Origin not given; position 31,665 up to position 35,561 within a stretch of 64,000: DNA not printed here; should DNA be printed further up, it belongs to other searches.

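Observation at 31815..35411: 1198-aa AftD-like giant protein: polytopic N-terminal domain, ~700-aa extracytoplasmic domain and a C-terminal TM anchor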

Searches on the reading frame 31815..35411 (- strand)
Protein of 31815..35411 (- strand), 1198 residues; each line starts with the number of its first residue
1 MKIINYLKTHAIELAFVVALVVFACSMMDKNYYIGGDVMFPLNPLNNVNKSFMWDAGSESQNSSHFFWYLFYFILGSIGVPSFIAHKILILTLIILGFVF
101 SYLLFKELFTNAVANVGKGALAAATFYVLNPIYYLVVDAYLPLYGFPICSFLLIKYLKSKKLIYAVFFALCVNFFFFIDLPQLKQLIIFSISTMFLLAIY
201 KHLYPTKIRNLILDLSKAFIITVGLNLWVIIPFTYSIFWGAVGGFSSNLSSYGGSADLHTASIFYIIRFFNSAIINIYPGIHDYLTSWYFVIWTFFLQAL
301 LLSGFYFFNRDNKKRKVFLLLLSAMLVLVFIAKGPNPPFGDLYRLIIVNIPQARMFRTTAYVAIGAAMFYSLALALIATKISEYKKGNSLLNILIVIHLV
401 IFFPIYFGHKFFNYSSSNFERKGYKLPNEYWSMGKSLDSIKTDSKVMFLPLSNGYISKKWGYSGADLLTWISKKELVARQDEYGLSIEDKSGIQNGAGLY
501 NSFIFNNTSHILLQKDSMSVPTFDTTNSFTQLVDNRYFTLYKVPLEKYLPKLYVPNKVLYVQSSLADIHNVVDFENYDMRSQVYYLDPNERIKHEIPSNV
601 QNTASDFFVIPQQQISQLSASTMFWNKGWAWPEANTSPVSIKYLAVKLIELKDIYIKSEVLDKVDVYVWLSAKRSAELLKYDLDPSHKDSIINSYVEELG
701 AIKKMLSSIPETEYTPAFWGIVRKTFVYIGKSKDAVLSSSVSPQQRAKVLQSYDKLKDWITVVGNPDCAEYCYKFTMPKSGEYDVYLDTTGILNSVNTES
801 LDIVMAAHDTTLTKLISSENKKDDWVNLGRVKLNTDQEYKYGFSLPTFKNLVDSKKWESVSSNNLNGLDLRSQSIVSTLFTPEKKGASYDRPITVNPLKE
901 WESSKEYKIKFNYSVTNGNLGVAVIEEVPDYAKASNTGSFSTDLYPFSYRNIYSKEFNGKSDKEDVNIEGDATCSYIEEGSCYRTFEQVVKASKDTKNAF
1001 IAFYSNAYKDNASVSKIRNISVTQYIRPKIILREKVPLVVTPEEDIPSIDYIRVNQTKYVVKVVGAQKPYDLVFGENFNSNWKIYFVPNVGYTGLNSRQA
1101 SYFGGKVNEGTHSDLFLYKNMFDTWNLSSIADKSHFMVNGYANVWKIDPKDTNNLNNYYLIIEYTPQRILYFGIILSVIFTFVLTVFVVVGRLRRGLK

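Call 5: search_protein_families(library=pfam, proteins=[window:31815-35411:-], max_evalue=0.01)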
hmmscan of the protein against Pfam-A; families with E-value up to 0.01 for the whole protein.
window:31815-35411:- (1198 aa): 1 family
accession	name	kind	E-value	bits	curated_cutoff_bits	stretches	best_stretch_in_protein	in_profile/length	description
PF25275.1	Golvesin_C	-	0.0011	19.5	31.6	1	768-839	40-109/132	Golvesin C-terminal domain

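Call 6: search_protein_families(library=ncbifam, proteins=[window:31815-35411:-], max_evalue=0.01)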
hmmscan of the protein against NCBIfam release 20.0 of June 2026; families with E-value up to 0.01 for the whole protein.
window:31815-35411:- (1198 aa): 1 family
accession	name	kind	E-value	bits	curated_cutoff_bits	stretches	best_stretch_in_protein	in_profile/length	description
NF053599.1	transp_MmpA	equivalog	0.002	16.8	210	1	287-400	248-358/543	MmpA family trehalose lipid delivery protein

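Call 7: find_homologous_proteins(query=window:31815-35411:-)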
Query window:31815-35411:- (1198 aa): 24 proteins with E <= 0.001 among 8000 candidates.
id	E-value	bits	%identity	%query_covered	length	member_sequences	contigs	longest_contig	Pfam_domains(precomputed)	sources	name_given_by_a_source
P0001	0.0e+0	2711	100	100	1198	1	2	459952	-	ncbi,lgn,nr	ncbi:hypothetical protein KKC62_02385 [Patescibacteria group bacterium]|nr:hypothetical protein [Pat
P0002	2.9e-274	931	38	98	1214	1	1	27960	-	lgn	-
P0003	6.3e-158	546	44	45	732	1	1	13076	-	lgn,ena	-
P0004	6.0e-145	503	44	47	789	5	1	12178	-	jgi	-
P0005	3.3e-137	477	37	50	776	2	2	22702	-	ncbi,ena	-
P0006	4.8e-135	470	38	48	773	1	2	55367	-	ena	-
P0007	6.7e-132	460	38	47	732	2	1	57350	-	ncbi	-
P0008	2.7e-128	448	40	46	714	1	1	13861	-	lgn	-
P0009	1.7e-120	422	28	100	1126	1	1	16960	-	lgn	-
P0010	3.2e-114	401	28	98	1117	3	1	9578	-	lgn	-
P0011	2.1e-112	395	37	45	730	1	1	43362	-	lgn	-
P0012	4.4e-112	394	27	99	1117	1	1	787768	-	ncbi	-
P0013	8.4e-111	390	29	96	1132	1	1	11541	-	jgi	-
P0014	4.5e-109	384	28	98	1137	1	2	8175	-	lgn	-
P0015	1.5e-107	379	34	47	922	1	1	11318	-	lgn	-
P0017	6.2e-42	162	25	51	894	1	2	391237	-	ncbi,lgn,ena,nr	ncbi:hypothetical protein KAS79_02030 [Candidatus Parcubacteria bacterium]|nr:hypothetical protein [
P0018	3.0e-25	107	23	49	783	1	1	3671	-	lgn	-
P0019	6.3e-25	105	33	14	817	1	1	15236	-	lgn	-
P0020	2.1e-21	94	26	45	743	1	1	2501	-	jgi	jgi:hypothetical protein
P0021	6.7e-20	89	25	22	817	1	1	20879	-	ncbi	-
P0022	1.1e-7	48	29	18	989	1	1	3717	PF11847.14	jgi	jgi:hypothetical protein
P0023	3.8e-6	43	24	21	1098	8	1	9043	-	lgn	-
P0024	5.8e-4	36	26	33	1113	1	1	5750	-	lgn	-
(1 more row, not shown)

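Call 11: search_solved_structures(query=A1, max_evalue=10, show_alignments=2)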
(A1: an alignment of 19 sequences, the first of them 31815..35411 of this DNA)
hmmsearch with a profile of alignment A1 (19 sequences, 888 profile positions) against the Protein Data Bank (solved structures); distinct sequences matched with E-value up to 10: 4.
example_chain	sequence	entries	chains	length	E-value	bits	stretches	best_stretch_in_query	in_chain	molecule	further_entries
6w98_A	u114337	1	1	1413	0.013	16.7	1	42-155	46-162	F5/8 type C domain-containing protein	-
6wbx_A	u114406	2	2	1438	0.014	16.7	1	42-155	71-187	DUF3367 domain-containing protein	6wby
8i9p_Lh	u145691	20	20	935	1.8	9.6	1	76-178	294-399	dolichyl-diphosphooligosaccharide--protein glycotransferase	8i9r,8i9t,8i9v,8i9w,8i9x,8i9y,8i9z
8c83_x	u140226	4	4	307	3.9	8.5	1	637-723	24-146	OTU domain-containing protein 2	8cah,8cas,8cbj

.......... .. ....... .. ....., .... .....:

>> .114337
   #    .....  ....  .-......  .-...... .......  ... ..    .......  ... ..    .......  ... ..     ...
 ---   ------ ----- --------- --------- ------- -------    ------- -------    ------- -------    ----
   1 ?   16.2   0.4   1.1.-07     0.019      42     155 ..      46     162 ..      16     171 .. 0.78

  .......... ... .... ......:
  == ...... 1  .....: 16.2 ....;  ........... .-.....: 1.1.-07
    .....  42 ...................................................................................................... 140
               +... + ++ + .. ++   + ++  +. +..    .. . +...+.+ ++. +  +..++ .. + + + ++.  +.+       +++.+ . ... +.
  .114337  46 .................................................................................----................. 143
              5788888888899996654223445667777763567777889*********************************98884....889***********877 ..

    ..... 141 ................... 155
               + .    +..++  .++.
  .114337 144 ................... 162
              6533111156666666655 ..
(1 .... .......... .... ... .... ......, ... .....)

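Call 12: search_protein_families(library=pfam, proteins=[P0017, P0018, P0019, P0020, P0021, P0022, P0023, P0024], max_evalue=0.1)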
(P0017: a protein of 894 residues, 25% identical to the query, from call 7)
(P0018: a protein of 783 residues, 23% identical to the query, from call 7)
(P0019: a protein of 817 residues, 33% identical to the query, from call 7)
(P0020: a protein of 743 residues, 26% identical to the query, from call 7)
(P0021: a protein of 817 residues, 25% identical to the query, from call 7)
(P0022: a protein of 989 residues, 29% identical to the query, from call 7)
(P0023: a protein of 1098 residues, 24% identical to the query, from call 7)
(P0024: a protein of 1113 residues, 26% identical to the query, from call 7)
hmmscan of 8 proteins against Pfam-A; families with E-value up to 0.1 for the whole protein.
P0017 (894 aa): 1 family
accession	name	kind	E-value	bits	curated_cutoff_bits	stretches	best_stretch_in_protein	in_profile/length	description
PF11847.13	GT-C_AftD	-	0.022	13.2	26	0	443-546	409-515/661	Alpha-(1->3)-arabinofuranosyltransferase, N-terminal GT-C domain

P0018 (783 aa): 0 families

P0019 (817 aa): 0 families

P0020 (743 aa): 1 family
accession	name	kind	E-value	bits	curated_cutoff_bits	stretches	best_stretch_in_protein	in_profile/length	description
PF13962.11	PGG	-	0.097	12.9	24.1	1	313-380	3-70/116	Domain of unknown function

P0021 (817 aa): 0 families

P0022 (989 aa): 2 families
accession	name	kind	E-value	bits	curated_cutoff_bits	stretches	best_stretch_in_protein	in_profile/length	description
PF11847.13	GT-C_AftD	-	3.6e-08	32.3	26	1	428-593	375-530/661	Alpha-(1->3)-arabinofuranosyltransferase, N-terminal GT-C domain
PF14770.11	TMEM18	-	0.035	14.5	26.9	0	909-962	62-115/118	Transmembrane protein 18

P0023 (1098 aa): 0 families

P0024 (1113 aa): 1 family
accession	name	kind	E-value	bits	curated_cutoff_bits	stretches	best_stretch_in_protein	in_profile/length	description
PF11847.13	GT-C_AftD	-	0.00024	19.6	26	1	78-483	62-446/661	Alpha-(1->3)-arabinofuranosyltransferase, N-terminal GT-C domain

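Call 13: find_homologous_proteins(query=A1, max_evalue=0.001)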
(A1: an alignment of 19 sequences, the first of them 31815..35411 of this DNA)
Query A1 (19 sequences) (1198 aa, profile of the alignment): 25 proteins with E <= 0.001 among 8000 candidates.
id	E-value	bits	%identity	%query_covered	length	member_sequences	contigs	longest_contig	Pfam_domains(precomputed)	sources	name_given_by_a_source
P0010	0.0e+0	1158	28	98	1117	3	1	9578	-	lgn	-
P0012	0.0e+0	1154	27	99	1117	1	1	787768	-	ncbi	-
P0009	0.0e+0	1090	28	100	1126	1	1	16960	-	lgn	-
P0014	0.0e+0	1071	28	98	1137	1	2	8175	-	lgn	-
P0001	0.0e+0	1045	100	100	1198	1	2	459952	-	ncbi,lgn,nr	ncbi:hypothetical protein KKC62_02385 [Patescibacteria group bacterium]|nr:hypothetical protein [Pat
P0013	0.0e+0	1044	29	96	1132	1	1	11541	-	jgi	-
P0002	0.0e+0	1040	38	98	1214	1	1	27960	-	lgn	-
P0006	1.9e-285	968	38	48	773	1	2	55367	-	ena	-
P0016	2.8e-284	964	33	46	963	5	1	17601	-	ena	-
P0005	8.2e-273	926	37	50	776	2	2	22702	-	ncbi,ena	-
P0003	5.8e-265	900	44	45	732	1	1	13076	-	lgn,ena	-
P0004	9.6e-256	869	44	47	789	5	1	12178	-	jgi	-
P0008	4.6e-249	847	40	46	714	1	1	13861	-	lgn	-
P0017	5.5e-231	787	25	51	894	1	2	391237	-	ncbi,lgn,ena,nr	ncbi:hypothetical protein KAS79_02030 [Candidatus Parcubacteria bacterium]|nr:hypothetical protein [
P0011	2.5e-226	772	37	45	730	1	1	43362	-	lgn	-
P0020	1.1e-165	571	26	45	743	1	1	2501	-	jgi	jgi:hypothetical protein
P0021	1.0e-112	396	25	22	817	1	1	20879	-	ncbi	-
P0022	8.5e-42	161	29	18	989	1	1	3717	PF11847.14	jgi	jgi:hypothetical protein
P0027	8.9e-36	141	26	9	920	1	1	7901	-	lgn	-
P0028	9.6e-34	135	24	33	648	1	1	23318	PF11847.14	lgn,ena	-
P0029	7.1e-20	89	27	11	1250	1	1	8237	-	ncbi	-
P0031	9.9e-5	39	29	6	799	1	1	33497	PF11847.14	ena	-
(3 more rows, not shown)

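Call 24: predict_structure(alignment_id=A2)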
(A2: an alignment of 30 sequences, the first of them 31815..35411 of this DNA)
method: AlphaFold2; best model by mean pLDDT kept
length: 1198 residues; sequences in the alignment: 30
mean_pLDDT: 79.8   pTM: 0.76
mean pLDDT of the five models: 79.8, 77.4, 77.2, 76.3, 76.1
residues with pLDDT >= 90: 369; 70-90: 575; 50-70: 152; < 50: 102
segments of 3 or more residues with pLDDT < 50: 484-497, 591-593, 616-630, 873-890, 933-942, 961-972, 1093-1104, 1109-1119
pLDDT, mean of each block of 10 residues (from residue 1): 85 92 93 78 84 61 81 93 93 95 96 89 96 77 95 96 95 88 87 96 92 95 94 84 64 73 90 83 92 95 87 92 95 86 83 82 94 95 84 94 92 72 90 93 84 78 85 82 50 50 76 80 62 91 83 89 81 79 80 59 86 58 34 70 81 83 88 85 90 95 93 75 75 76 89 88 62 84 88 70 61 61 78 85 77 77 65 45 39 77 85 84 82 47 59 74 32 64 81 81 77 79 85 79 78 83 88 89 80 42 46 42 82 82 89 85 89 94 93 89
secondary structure, 60 per line:
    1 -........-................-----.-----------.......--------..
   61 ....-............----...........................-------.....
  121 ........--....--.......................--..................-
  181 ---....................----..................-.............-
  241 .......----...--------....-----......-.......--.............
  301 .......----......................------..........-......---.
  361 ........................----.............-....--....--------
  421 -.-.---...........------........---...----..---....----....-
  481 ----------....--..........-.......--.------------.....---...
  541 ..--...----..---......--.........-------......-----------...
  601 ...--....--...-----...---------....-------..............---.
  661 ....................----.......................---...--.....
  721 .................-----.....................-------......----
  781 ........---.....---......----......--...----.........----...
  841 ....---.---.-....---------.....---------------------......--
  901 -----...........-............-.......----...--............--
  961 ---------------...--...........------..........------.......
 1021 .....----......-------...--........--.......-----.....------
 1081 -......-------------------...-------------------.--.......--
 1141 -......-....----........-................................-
elements in order (helices of 4 or more, strands of 3 or more residues): H2-9 H11-26 H44-50 H59-64 H66-77 H82-108 H116-128 H131-134 H137-159 H162-179 H184-203 H208-225 H227-239 H241-247 H263-266 H272-277 H279-285 H288-307 H312-333 H340-349 H351-356 H360-384 H389-401 H403-406 H428-438 E445-452 E456-458 H468-471 E476-479 H491-494 H497-506 E508-514 E530-534 E538-542 E557-562 H565-573 E581-586 H598-603 E606-609 E612-614 H632-635 H643-656 H660-680 H685-707 H716-737 H743-763 E771-776 E781-788 H792-795 E800-805 E810-815 E825-833 E838-844 H854-857 E867-871 E893-898 E906-916 E918-929 H931-937 E947-958 E976-978 E981-991 E998-1007 E1014-1025 E1030-1035 E1048-1055 E1058-1064 E1070-1074 E1082-1087 E1107-1109 E1135-1138 E1142-1147 H1149-1152 E1157-1164 H1166-1197

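Call 27: fold_search(model_id=the predicted structure, library=pdb)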
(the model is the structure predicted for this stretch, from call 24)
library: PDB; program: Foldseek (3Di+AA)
matches with E <= 10: 853; with E <= 0.001: 28
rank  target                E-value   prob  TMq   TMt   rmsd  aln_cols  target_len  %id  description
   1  6w98_A                1.1e-14  1.00  0.42  0.38  20.6      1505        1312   10  Single-Particle Cryo-EM Structure of Arabinofuranosyltransferase AftD from Mycobacteria (released 2020-05-13)
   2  6wbx                  1.9e-13  1.00  0.40  0.38  20.2      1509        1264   10  Single-Particle Cryo-EM Structure of Arabinofuranosyltransferase AftD from Mycobacteria, Mutant R1389S Class 1 (released 2020-05-13)
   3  6wby                  1.3e-12  1.00  0.41  0.39  20.3      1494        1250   10  Single-Particle Cryo-EM Structure of Arabinofuranosyltransferase AftD from Mycobacteria, Mutant R1389S Class 2 (released 2020-05-13)
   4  8age_A                1.9e-05  1.00  0.24  0.39  12.6       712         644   11  Structure of yeast oligosaccharylransferase complex with acceptor peptide bound (released 2022-12-07)
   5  6s7t_A                3.4e-05  1.00  0.23  0.34  12.7       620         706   13  Cryo-EM structure of human oligosaccharyltransferase complex OST-B (released 2019-12-18)
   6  2zxq                  4.8e-05  1.00  0.09  0.09  27.5       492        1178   10  Crystal structure of endo-alpha-N-acetylgalactosaminidase from Bifidobacterium longum (EngBF) (released 2009-06-16)
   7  8a1a_A                6.2e-05  1.00  0.10  0.09  27.6       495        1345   10  Structure of a leucinostatin derivative determined by host lattice display : L1F11V1 construct (released 2022-12-07)
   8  8agc_A                6.7e-05  1.00  0.24  0.37  14.4       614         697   13  Structure of yeast oligosaccharylransferase complex with lipid-linked oligosaccharide and non-acceptor peptide bound (released 2022-12-07)
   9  6qep                  7.3e-05  1.00  0.09  0.08  26.5       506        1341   11  EngBF DARPin Fusion 4b H14 (released 2019-11-06)
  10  8pn9_A                8.6e-05  1.00  0.22  0.35  14.2       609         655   12  Structure of human oligosaccharyltransferase OST-A complex bound to NGI-1 (released 2024-05-08)
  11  6ezn_F                9.4e-05  1.00  0.24  0.39  13.6       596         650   12  Cryo-EM structure of the yeast oligosaccharyltransferase (OST) complex (released 2018-01-17)
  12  8a19_A                9.4e-05  1.00  0.10  0.09  26.1       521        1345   10  Structure of a leucinostatin derivative determined by host lattice display : L1E4V1 construct (released 2022-12-07)
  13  7oci_F                1.0e-04  1.00  0.23  0.38  12.5       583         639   12  Cryo-EM structure of yeast Ost6p containing oligosaccharyltransferase complex (released 2022-02-16)
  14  6sh9_B                1.1e-04  1.00  0.09  0.08  26.7       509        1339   11  EngBF DARPin Fusion 4b D12 (released 2019-11-06)
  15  3waj                  1.2e-04  1.00  0.22  0.30  13.6       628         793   11  Crystal structure of the Archaeoglobus fulgidus oligosaccharyltransferase (O29867_ARCFU) complex with Zn and sulfate (released 2013-10-30)
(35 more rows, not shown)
